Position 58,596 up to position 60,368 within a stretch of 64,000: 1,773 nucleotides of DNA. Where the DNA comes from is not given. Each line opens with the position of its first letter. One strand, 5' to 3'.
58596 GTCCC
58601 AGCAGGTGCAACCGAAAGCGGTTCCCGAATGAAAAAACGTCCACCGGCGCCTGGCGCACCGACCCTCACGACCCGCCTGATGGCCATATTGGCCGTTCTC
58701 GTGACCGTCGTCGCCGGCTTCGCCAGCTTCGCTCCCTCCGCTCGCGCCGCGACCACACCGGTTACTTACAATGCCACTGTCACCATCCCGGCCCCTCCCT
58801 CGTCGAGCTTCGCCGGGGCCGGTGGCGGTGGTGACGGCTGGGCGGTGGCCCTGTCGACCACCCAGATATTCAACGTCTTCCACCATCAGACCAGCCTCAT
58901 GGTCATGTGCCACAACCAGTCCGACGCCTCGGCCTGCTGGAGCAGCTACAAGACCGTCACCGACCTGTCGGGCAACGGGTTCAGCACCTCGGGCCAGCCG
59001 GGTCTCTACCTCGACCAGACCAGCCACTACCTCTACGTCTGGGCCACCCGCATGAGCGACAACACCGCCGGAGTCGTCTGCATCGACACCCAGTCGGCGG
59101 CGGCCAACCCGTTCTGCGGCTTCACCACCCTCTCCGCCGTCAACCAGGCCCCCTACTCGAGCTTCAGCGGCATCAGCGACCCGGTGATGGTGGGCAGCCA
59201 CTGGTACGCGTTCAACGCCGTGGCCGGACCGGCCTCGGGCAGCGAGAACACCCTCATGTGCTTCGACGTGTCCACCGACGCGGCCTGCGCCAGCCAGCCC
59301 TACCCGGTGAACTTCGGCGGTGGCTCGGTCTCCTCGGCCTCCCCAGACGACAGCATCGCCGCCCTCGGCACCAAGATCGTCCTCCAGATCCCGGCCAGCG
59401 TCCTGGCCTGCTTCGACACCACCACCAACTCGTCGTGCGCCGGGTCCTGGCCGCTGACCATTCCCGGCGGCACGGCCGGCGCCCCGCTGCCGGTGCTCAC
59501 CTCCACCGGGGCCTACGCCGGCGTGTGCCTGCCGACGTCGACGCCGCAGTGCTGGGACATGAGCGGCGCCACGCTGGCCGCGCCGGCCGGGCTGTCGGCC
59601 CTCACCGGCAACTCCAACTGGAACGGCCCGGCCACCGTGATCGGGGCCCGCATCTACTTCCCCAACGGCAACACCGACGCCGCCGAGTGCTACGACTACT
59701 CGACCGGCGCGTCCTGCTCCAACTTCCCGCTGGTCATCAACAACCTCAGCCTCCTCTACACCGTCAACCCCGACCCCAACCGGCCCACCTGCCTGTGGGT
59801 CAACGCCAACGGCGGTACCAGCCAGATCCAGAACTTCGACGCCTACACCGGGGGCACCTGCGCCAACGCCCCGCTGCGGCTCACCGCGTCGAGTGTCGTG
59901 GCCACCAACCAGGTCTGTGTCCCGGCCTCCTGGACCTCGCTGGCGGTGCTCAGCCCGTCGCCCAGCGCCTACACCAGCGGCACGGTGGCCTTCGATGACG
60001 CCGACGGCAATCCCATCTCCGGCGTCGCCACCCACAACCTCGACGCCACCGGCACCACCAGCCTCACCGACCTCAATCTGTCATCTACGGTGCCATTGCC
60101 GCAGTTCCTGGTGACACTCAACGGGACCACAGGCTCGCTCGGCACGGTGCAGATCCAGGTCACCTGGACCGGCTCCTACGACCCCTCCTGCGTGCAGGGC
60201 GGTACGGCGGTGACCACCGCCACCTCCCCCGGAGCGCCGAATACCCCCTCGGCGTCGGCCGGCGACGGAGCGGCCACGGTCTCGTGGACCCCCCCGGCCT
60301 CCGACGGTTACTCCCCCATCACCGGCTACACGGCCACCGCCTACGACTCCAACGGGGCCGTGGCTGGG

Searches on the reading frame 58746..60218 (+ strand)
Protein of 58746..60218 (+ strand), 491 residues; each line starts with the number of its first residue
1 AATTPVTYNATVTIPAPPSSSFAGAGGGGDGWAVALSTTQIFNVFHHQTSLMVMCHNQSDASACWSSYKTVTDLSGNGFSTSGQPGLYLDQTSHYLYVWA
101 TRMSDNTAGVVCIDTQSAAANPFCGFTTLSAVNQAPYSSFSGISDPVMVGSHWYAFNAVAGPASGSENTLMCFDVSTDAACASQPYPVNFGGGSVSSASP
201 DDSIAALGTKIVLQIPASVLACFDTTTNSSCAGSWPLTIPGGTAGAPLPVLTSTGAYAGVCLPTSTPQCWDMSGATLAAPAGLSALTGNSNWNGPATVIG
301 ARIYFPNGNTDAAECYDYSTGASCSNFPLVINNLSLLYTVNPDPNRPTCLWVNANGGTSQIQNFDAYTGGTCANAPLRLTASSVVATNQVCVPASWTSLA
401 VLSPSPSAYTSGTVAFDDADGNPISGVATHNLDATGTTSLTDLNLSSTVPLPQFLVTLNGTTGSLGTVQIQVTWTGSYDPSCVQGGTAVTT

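Call 65: find_homologous_proteins(query=window:58746-60218:+, max_evalue=0.001)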
Query window:58746-60218:+ (491 aa): 480 proteins with E <= 0.001 among 8000 candidates; the best 120 are listed.
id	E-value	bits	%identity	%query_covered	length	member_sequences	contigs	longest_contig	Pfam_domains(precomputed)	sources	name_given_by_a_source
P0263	2.8e-183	629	59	100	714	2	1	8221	PF00041.28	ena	-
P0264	3.2e-176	605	57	99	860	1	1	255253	PF00041.28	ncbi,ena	-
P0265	1.0e-174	600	58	99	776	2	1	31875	-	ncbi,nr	ncbi:MAG TPA: hypothetical protein VFA94_14915 [Acidimicrobiales bacterium]|nr:hypothetical protein 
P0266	8.5e-174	597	58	97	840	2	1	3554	PF25059.2,PF00041.28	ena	-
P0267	3.7e-172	592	57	99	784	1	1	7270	PF01828.25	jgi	jgi:hypothetical protein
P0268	2.3e-171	589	57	99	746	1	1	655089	-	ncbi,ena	-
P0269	2.5e-171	589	57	99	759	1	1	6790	PF01083.29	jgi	jgi:Cutinase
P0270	1.8e-170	586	56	99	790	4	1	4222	PF13472.13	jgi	jgi:hypothetical protein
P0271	2.8e-170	586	55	98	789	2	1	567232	-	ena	-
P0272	5.6e-169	581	56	97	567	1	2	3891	-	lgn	-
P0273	1.3e-168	580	56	99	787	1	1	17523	PF01828.25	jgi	jgi:hypothetical protein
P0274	3.2e-168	579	55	98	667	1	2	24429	-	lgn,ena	-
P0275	2.7e-167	576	55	99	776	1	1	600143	-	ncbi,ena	-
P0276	3.1e-167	576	55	99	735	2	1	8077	-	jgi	jgi:hypothetical protein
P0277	1.0e-166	574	53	96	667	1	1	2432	-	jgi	jgi:hypothetical protein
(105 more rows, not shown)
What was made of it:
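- The N-terminal domain of the window protein is elsewhere fused to cutinase and GDSL lipase domains (call 65).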

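Call 76: predict_structure(alignment_id=A5)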
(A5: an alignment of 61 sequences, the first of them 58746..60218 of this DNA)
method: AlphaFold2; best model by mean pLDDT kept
length: 491 residues; sequences in the alignment: 61
mean_pLDDT: 88.9   pTM: 0.87
mean pLDDT of the five models: 88.9, 88.5, 88.1, 87.3, 86.9
residues with pLDDT >= 90: 298; 70-90: 161; 50-70: 27; < 50: 5
segments of 3 or more residues with pLDDT < 50: none
pLDDT, mean of each block of 10 residues (from residue 1): 83 79 61 79 90 90 91 98 89 95 98 97 98 93 92 95 94 97 95 74 86 85 96 93 85 93 90 95 75 88 91 93 93 86 88 84 91 87 86 92 94 90 88 97 67 89 84 93 88 85
secondary structure, 60 per line:
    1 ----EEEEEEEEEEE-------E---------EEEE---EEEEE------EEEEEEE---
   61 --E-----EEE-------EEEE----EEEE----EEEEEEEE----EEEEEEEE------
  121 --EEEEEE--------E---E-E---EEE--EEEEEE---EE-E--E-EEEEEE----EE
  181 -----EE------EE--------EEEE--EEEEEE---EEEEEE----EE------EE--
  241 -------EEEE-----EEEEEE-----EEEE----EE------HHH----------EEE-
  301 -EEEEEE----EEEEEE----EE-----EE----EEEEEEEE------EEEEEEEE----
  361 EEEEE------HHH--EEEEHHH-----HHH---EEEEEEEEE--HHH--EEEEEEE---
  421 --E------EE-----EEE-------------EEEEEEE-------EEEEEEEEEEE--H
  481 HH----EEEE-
elements in order: E5-15 E33-36 E40-44 E51-57 E69-71 E79-82 E87-90 E95-102 E107-114 E123-128 E147-149 E152-157 E169-174 E204-207 E210-215 E219-224 E248-251 E257-262 E268-271 E297-299 E302-307 E312-317 E335-342 E349-356 E361-365 E377-380 E395-403 E411-417 E437-439 E453-459 E467-477 E487-490

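Call 81: fold_search(model_id=the predicted structure, library=pdb)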
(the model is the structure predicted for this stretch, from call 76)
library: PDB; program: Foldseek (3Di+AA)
matches with E <= 10: 1530; with E <= 0.001: 926
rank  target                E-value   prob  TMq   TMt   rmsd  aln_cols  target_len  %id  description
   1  6g6n_A                4.4e-09  1.00  0.37  0.53   8.5       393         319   10  Crystal structure of the computationally designed Tako8 protein in C2 (released 2018-11-28)
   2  6y7o_A                4.9e-09  1.00  0.40  0.57   7.5       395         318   10  The complex between the eight-bladed symmetrical designer protein Tako8 and the silicotungstic acid Keggin (STA) (released 2020-12-16)
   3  6y7n_A                5.1e-09  1.00  0.41  0.58   5.5       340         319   10  The crystal structure of the eight-bladed symmetrical designer protein Tako8 in the presence of tellurotungstic Anders (released 2020-12-16)
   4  1l0q_A                6.3e-09  1.00  0.39  0.47  14.4       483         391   14  Tandem YVTN beta-propeller and PKD domains from an archaeal surface layer protein (released 2002-11-06)
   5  5mzh_B                1.3e-08  1.00  0.40  0.46   8.3       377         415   12  Crystal structure of ODA16 from Chlamydomonas reinhardtii (released 2017-03-22)
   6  7dvq_T                1.3e-08  1.00  0.39  0.56   8.4       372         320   10  Cryo-EM Structure of the Activated Human Minor Spliceosome (minor Bact Complex) (released 2021-03-31)
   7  9cnz_B                1.7e-08  1.00  0.36  0.48  10.2       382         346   12  Structure of BAM complexed with PTB2 ligand in detergent (released 2024-12-25)
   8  8wc6_B                1.7e-08  1.00  0.41  0.56   7.6       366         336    8  Cryo-EM structure of the PEA-bound mTAAR1-Gs complex (released 2023-12-27)
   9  8wc9_B                1.9e-08  1.00  0.39  0.53   8.5       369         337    8  Cryo-EM structure of the ZH8651-bound mTAAR1-Gq complex (released 2023-12-27)
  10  7cqy_F                2.4e-08  1.00  0.36  0.39  10.2       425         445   10  Tetrathionate hydrolase from Acidithiobacillus ferrooxidans mutant - D325N (released 2021-01-27)
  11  2ovr_B                2.8e-08  1.00  0.41  0.45  12.6       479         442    9  Structure of the Skp1-Fbw7-CyclinEdegN complex (released 2007-04-24)
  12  8gfv_B                3.7e-08  1.00  0.40  0.55   8.1       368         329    8  CryoEM structure of beta-2-adrenergic receptor in complex with GTP-bound Gs heterotrimer (transition intermediate #1 o (released 2024-03-06)
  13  4yvd                  3.7e-08  1.00  0.39  0.59   9.0       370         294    9  Crytsal structure of human Pleiotropic Regulator 1 (PRL1) (released 2015-04-15)
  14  7e2x_B                4.3e-08  1.00  0.41  0.57   7.0       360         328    9  Apo serotonin 1A (5-HT1A) receptor-Gi protein complex (released 2021-04-14)
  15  8ge4_B                4.3e-08  1.00  0.37  0.51   8.6       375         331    7  CryoEM structure of beta-2-adrenergic receptor in complex with nucleotide-free Gs heterotrimer (#5 of 20) (released 2024-03-06)
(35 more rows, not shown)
